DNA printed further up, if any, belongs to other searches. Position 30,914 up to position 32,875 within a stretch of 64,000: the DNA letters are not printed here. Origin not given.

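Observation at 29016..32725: Tandem LCP transferase and degenerate LCP-like paralogue, translationally coupled, directly after murA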

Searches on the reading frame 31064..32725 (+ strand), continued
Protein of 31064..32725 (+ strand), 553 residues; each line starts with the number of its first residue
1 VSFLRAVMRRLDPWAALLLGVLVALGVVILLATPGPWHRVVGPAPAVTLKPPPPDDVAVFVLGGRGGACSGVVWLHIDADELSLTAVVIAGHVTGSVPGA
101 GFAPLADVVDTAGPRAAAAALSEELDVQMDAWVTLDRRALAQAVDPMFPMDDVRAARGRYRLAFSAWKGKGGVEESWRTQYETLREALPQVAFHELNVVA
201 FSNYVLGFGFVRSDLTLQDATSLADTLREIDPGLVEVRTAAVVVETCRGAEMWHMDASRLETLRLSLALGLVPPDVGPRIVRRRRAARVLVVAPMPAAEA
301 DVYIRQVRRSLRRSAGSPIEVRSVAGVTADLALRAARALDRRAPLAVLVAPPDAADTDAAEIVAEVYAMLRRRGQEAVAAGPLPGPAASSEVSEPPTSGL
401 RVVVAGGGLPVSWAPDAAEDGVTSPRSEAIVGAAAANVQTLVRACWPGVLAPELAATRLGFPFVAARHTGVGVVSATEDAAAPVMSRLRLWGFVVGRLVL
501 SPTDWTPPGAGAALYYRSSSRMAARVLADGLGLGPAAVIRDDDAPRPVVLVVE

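Call 25: search_protein_families(library=pfam, alignment_id=A1, max_evalue=1)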
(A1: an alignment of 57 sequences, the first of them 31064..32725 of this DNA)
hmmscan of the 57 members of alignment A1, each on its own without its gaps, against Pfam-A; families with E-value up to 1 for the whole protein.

A. member 1, window:31064-32725:+ (553 aa): 2 families
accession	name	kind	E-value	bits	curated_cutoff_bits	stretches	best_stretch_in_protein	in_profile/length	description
PF12555.13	SteA-like_C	-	0.046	14.2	26.4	1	13-35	15-37/52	SteA-like C-terminal domain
PF03816.19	LytR_cpsA_psr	-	0.11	13.1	24.6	1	108-150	44-86/150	LytR_cpsA_psr family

B. families by the number of members that match (of 57 scanned): 17 families
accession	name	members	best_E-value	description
PF12555.13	SteA-like_C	28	0.0083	SteA-like C-terminal domain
PF13399.11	LytR_C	18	0.00018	LytR cell envelope-related transcriptional attenuator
PF03816.19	LytR_cpsA_psr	6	0.0014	LytR_cpsA_psr family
PF01300.24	Sua5_yciO_yrdC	2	0.033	Telomere recombination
PF12595.13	iRhom1-2_N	2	0.082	Inactive rhomboid proteins 1/2, N-terminal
PF00288.32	GHMP_kinases_N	1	0.069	GHMP kinases N terminal domain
PF20416.4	UTP20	1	0.074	U3 small nucleolar RNA-associated protein 20 domain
PF20727.2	Nairovirus_MLD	1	0.087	Nairovirus, mucin-like domain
PF02924.19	HDPD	1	0.11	Bacteriophage lambda head decoration protein D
PF08494.16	DEAD_assoc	1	0.12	DEAD/H associated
PF04223.18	CitF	1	0.15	Citrate lyase, alpha subunit (CitF)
PF09754.15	PAC2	1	0.16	PAC2 family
PF14239.11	RRXRR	1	0.16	RRXRR protein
PF18656.6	DUF5633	1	0.19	Family of unknown function (DUF5633)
PF09375.15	Peptidase_M75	1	0.2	Imelysin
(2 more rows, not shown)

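Call 47: search_protein_families(library=ncbifam, proteins=[window:31064-32725:+], max_evalue=0.1)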
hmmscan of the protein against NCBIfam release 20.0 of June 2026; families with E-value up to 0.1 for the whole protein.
window:31064-32725:+ (553 aa): 0 families

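Call 48: search_protein_families(library=pfam, proteins=[P0238, P0245, P0231, P0229, P0223, P0233, P0215, P0171], max_evalue=1)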
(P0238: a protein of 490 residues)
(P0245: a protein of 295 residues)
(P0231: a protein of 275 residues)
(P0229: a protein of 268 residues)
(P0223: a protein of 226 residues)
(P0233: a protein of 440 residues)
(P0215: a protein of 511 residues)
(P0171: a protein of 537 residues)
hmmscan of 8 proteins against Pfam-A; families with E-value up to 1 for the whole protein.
P0238 (490 aa): 0 families

P0245 (295 aa): 2 families
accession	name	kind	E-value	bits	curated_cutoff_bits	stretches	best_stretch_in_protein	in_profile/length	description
PF03816.19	LytR_cpsA_psr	-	0.0001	22.9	24.6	1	73-165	5-101/150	LytR_cpsA_psr family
PF09822.16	ABC_transp_aux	-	0.05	13.3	34.7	1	28-137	156-262/288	ABC-type uncharacterized transport system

P0231 (275 aa): 0 families

P0229 (268 aa): 0 families

P0223 (226 aa): 0 families

P0233 (440 aa): 0 families

P0215 (511 aa): 2 families
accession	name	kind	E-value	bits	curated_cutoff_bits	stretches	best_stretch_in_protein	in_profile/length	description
PF13399.11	LytR_C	-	0.0076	17.6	22.2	1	209-235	2-28/86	LytR cell envelope-related transcriptional attenuator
PF12555.13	SteA-like_C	-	0.096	13.2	26.4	1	464-486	15-37/52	SteA-like C-terminal domain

P0171 (537 aa): 0 families

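Call 57: search_protein_families(library=pfam, alignment_id=A4, max_evalue=1)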
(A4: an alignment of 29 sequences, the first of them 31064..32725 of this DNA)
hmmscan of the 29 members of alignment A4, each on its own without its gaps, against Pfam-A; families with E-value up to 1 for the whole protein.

A. member 1, window:31064-32725:+ (553 aa): 2 families
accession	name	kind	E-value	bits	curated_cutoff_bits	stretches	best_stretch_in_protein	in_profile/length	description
PF12555.13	SteA-like_C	-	0.046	14.2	26.4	1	13-35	15-37/52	SteA-like C-terminal domain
PF03816.19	LytR_cpsA_psr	-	0.11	13.1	24.6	1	108-150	44-86/150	LytR_cpsA_psr family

B. families by the number of members that match (of 29 scanned): 11 families
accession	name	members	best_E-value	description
PF13399.11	LytR_C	7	0.0028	LytR cell envelope-related transcriptional attenuator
PF12555.13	SteA-like_C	6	0.027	SteA-like C-terminal domain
PF03816.19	LytR_cpsA_psr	3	0.043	LytR_cpsA_psr family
PF24198.1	DUF7423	1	0.0038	Domain of unknown function (DUF7423)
PF18321.7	3HCDH_RFF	1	0.046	3-hydroxybutyryl-CoA dehydrogenase reduced Rossmann-fold domain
PF18103.7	SH3_11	1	0.058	Retroviral integrase C-terminal SH3 domain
PF19760.4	DUF6247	1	0.089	Family of unknown function (DUF6247)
PF00411.24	Ribosomal_S11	1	0.12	Ribosomal protein S11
PF20846.3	PNMA_N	1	0.22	PNMA N-terminal RRM-like domain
PF20758.2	2B_soluble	1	0.3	2B protein soluble domain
PF15807.10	MAP17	1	0.32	Membrane-associated protein 117 kDa, PDZK1-interacting protein 1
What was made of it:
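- Independent sub-threshold Pfam LCP hits occur in 6 of 57 and 3 of 29 members (calls 25, 57).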

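Call 62: search_protein_families(library=pfam, proteins=[P0081, P0089, P0092, P0102, P0105, P0117, P0010, P0016, P0026, P0058], max_evalue=0.5)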
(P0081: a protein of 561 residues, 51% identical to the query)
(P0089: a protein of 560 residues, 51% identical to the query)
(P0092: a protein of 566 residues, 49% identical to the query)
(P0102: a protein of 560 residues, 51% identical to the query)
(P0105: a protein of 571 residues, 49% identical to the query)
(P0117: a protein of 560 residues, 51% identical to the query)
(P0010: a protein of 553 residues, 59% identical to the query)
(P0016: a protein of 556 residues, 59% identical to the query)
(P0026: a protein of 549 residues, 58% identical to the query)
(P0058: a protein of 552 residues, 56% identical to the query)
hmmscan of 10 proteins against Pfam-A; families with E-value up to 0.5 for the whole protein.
P0081 (561 aa): 1 family
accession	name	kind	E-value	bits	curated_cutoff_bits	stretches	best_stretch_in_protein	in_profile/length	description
PF13399.11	LytR_C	-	0.48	11.8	22.2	1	485-559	10-82/86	LytR cell envelope-related transcriptional attenuator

P0089 (560 aa): 1 family
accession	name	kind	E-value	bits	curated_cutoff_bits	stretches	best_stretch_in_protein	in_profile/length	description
PF13399.11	LytR_C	-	0.014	16.8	22.2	1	487-557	14-81/86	LytR cell envelope-related transcriptional attenuator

P0092 (566 aa): 1 family
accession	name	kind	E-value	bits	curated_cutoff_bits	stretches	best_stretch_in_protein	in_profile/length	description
PF13399.11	LytR_C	-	0.029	15.7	22.2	1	492-561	13-79/86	LytR cell envelope-related transcriptional attenuator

P0102 (560 aa): 1 family
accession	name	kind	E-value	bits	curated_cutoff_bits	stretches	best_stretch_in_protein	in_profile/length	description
PF13399.11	LytR_C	-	0.26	12.7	22.2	1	486-541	11-66/86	LytR cell envelope-related transcriptional attenuator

P0105 (571 aa): 1 family
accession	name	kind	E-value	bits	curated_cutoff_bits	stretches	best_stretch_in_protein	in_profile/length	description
PF13399.11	LytR_C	-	0.0019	19.5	22.2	1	495-567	11-80/86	LytR cell envelope-related transcriptional attenuator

P0117 (560 aa): 1 family
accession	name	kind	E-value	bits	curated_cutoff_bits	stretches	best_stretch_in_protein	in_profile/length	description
PF12555.13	SteA-like_C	-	0.21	12.1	26.4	1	13-35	15-37/52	SteA-like C-terminal domain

P0010 (553 aa): 1 family
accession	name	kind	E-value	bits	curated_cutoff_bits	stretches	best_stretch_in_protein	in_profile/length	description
PF18656.6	DUF5633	-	0.19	12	23.6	1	386-403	5-22/41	Family of unknown function (DUF5633)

P0016 (556 aa): 2 families
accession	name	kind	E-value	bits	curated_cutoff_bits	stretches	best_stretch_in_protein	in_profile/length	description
PF12555.13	SteA-like_C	-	0.082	13.4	26.4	1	13-35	15-37/52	SteA-like C-terminal domain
PF13399.11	LytR_C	-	0.14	13.6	22.2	0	485-551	18-79/86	LytR cell envelope-related transcriptional attenuator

P0026 (549 aa): 2 families
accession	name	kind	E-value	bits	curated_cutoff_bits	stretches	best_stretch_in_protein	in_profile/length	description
PF12555.13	SteA-like_C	-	0.08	13.5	26.4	1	13-35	15-37/52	SteA-like C-terminal domain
PF20727.2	Nairovirus_MLD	-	0.087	12.9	25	1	377-446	123-189/219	Nairovirus, mucin-like domain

P0058 (552 aa): 2 families
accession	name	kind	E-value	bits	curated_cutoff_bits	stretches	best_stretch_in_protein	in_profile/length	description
PF01300.24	Sua5_yciO_yrdC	-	0.17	11.8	25.1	1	431-487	60-117/178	Telomere recombination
PF12555.13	SteA-like_C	-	0.22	12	26.4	1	13-35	15-37/52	SteA-like C-terminal domain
